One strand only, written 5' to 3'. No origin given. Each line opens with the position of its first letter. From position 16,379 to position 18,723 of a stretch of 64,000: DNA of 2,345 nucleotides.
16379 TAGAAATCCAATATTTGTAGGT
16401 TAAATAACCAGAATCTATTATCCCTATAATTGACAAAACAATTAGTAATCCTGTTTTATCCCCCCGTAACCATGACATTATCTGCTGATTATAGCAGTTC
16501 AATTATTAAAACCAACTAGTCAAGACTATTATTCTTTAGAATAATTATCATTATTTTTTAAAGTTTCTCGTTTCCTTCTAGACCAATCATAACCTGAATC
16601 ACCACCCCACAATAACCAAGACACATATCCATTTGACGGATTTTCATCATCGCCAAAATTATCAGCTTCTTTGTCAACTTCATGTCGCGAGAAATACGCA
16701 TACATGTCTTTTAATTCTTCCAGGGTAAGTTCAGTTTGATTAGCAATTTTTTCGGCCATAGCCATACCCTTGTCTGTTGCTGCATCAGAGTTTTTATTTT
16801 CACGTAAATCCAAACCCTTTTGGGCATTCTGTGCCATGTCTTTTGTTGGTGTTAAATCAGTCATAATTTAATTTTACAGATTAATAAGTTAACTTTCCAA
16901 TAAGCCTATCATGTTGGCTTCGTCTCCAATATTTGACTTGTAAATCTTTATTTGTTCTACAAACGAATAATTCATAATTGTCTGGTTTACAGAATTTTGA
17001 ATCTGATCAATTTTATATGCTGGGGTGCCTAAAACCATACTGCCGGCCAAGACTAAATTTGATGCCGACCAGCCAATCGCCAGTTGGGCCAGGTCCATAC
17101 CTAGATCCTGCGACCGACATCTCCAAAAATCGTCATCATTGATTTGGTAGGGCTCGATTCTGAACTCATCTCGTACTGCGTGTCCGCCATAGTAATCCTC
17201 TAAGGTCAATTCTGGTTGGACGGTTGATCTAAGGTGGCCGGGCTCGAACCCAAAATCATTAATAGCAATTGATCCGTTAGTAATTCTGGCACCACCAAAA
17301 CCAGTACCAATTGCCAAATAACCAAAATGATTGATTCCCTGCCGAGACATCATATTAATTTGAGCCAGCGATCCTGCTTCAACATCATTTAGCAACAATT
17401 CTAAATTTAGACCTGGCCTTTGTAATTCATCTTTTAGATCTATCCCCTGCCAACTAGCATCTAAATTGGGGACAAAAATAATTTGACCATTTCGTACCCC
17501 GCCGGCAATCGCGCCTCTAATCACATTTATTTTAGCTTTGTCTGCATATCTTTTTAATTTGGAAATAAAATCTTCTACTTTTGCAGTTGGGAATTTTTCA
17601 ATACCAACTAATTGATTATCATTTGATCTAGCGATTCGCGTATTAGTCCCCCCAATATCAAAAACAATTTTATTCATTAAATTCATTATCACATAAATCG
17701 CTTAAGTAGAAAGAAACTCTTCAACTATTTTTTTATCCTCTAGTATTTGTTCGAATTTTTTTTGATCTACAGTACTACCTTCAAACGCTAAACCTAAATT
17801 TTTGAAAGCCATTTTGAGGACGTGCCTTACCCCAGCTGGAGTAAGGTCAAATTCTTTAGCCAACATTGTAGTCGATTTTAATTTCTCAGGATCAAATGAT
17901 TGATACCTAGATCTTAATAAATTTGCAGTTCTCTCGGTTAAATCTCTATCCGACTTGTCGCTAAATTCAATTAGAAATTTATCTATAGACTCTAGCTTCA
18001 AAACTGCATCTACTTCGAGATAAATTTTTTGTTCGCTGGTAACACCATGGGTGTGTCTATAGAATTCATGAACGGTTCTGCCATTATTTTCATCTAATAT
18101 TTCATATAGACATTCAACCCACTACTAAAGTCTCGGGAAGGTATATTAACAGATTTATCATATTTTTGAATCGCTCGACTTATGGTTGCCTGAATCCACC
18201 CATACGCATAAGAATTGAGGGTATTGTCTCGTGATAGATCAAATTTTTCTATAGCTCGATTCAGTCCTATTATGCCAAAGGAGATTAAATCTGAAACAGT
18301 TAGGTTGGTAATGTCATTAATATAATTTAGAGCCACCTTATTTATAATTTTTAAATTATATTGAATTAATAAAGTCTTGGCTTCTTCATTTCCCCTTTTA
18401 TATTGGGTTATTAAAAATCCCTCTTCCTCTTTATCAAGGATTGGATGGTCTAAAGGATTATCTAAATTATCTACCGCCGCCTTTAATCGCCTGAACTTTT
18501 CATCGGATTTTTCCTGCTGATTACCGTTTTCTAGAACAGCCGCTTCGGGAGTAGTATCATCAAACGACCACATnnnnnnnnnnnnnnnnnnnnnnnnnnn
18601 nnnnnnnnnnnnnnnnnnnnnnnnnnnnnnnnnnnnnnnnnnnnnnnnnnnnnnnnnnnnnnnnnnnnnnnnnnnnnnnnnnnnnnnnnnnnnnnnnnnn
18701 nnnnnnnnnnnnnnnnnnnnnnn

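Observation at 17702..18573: Sigma-70 family factor gene split by a -1 frameshift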

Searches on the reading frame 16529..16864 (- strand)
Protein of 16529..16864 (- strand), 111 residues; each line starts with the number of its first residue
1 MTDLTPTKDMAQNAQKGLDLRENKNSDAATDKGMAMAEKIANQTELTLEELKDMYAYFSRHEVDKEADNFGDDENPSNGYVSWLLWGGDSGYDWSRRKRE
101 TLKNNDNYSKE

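Call 52: search_protein_families(library=phrogs, proteins=[window:16529-16864:-], max_evalue=0.001)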
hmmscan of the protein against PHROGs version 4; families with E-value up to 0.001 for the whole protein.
window:16529-16864:- (111 aa): 1 family
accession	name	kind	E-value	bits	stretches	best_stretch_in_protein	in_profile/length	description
phrog_2859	-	unknown function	3.7e-17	62.5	1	2-96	161-258/740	-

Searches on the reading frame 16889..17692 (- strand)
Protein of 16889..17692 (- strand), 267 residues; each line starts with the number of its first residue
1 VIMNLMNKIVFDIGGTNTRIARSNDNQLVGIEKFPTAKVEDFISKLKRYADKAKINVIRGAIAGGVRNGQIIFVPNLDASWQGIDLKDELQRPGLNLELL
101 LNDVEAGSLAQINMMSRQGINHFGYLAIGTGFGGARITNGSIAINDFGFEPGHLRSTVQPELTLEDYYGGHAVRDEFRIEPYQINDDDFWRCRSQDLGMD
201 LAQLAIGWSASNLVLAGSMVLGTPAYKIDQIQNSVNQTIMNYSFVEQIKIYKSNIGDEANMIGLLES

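Call 17: find_related_loci(query=window:16889-17692:-, collection=genome_contigs, flank=6000)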
Query window:16889-17692:- (267 aa) in genome_contigs; peptide patterns used: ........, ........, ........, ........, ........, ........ (x = any residue, [..] = any of these).
45 stretches matched a pattern, but none encodes a relative of the query by tblastn (E <= 1e-3).

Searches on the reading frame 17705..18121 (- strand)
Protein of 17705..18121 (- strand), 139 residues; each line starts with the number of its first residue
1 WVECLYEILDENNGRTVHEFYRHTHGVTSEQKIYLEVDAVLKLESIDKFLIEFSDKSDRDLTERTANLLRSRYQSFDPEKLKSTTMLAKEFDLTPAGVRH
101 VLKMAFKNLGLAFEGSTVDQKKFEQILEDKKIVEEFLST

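Call 5: search_protein_families(library=pfam, proteins=[window:17705-18121:-], max_evalue=1)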
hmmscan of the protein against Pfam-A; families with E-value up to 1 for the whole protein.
seq(139 aa): 1 family
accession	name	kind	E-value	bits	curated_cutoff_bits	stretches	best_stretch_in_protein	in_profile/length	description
PF04539.22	Sigma70_r3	-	0.089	13.3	25.3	1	87-134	26-73/78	Sigma-70 region 3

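Call 6: search_protein_families(library=ncbifam, proteins=[window:17705-18121:-], max_evalue=1)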
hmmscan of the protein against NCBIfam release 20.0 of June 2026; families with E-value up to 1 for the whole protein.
seq(139 aa): 4 families
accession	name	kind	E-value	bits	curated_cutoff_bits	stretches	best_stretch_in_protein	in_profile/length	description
NF011437.0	PRK14866.1-5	equivalog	0.014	14.2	1107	1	35-81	415-460/524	hypothetical protein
NF005642.0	PRK07405.1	subfamily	0.046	12.9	524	1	82-133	186-237/318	RNA polymerase sigma factor SigD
NF004615.0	PRK05949.1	subfamily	0.057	12.3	530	1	83-134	196-247/327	RNA polymerase sigma factor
NF041232.1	BagY_FevT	exception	0.18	10.7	700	1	83-120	313-350/367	LuxR family transcriptional regulator BagY/FevT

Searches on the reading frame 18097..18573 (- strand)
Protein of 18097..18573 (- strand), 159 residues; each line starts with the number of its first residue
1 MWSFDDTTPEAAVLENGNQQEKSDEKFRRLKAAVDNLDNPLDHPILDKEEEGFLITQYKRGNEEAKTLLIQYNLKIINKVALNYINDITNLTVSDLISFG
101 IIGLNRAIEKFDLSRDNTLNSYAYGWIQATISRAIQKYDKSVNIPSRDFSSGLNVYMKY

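Call 5: search_protein_families(library=pfam, proteins=[window:18097-18573:-], max_evalue=1)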
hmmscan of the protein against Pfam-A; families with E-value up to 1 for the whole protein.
seq(159 aa): 1 family
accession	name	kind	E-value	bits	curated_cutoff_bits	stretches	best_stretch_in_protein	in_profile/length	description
PF04542.20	Sigma70_r2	-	1e-07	32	24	1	69-139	1-69/71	Sigma-70 region 2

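Call 6: search_protein_families(library=ncbifam, proteins=[window:18097-18573:-], max_evalue=1)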
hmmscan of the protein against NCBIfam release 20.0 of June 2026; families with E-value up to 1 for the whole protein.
seq(159 aa): 55 families (the best 25 are shown)
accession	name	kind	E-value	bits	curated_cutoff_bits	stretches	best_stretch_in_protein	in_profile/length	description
TIGR02394.1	rpoS_proteo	equivalog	9.1e-20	71.3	378.7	1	41-158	23-137/285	RNA polymerase sigma factor RpoS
NF004207.0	PRK05657.1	equivalog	1.2e-18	67.5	394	1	23-156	48-178/329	RNA polymerase sigma factor RpoS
TIGR02997.1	Sig70-cyanoRpoD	subfamily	4.6e-17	62.2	384.5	1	47-145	70-153/298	RNA polymerase sigma factor, RpoD/SigA family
NF041931.2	MzaA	equivalog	7.6e-16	58.1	800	1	13-145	426-554/726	MZA anti-phage system associated sigma-70 family RNA polymerase sigma factor MzaA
NF005642.0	PRK07405.1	subfamily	9.2e-15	54.6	524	1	57-145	76-161/318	RNA polymerase sigma factor SigD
NF004471.0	PRK05803.1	subfamily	1.4e-14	54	252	1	39-137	26-121/235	RNA polymerase sporulation sigma factor SigK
NF005785.0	PRK07598.1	equivalog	1.4e-14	53.8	554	1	57-145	168-254/415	RNA polymerase sigma factor SigC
NF004615.0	PRK05949.1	subfamily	1.9e-14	53.3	530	1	56-145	84-170/327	RNA polymerase sigma factor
NF006666.0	PRK09210.1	equivalog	2.8e-14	53.2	572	1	44-146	112-212/370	RNA polymerase sigma factor RpoD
TIGR02846.1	spore_sigmaK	equivalog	5.8e-14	52.2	298.65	1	43-138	28-120/227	RNA polymerase sporulation sigma factor SigK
TIGR02835.1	spore_sigmaE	equivalog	7e-14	51.8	348.6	1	44-140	32-126/234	RNA polymerase sporulation sigma factor SigE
NF005143.0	PRK06596.1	subfamily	9e-14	51.6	241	1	42-136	25-118/285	RNA polymerase factor sigma-32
NF006158.0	PRK08301.1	equivalog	2e-13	50.4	339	1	44-135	39-128/241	RNA polymerase sporulation sigma factor SigE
TIGR02393.1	RpoD_Cterm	equivalog_domain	2.5e-13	50.2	354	1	65-145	1-79/238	RNA polymerase sigma factor RpoD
TIGR02392.1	rpoH_proteo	equivalog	3.3e-13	49.9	323.1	1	43-137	13-106/270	RNA polymerase sigma factor RpoH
TIGR02937.1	sigma70-ECF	superfamily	7.1e-11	42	42.9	1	68-150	5-83/165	sigma-70 family RNA polymerase sigma factor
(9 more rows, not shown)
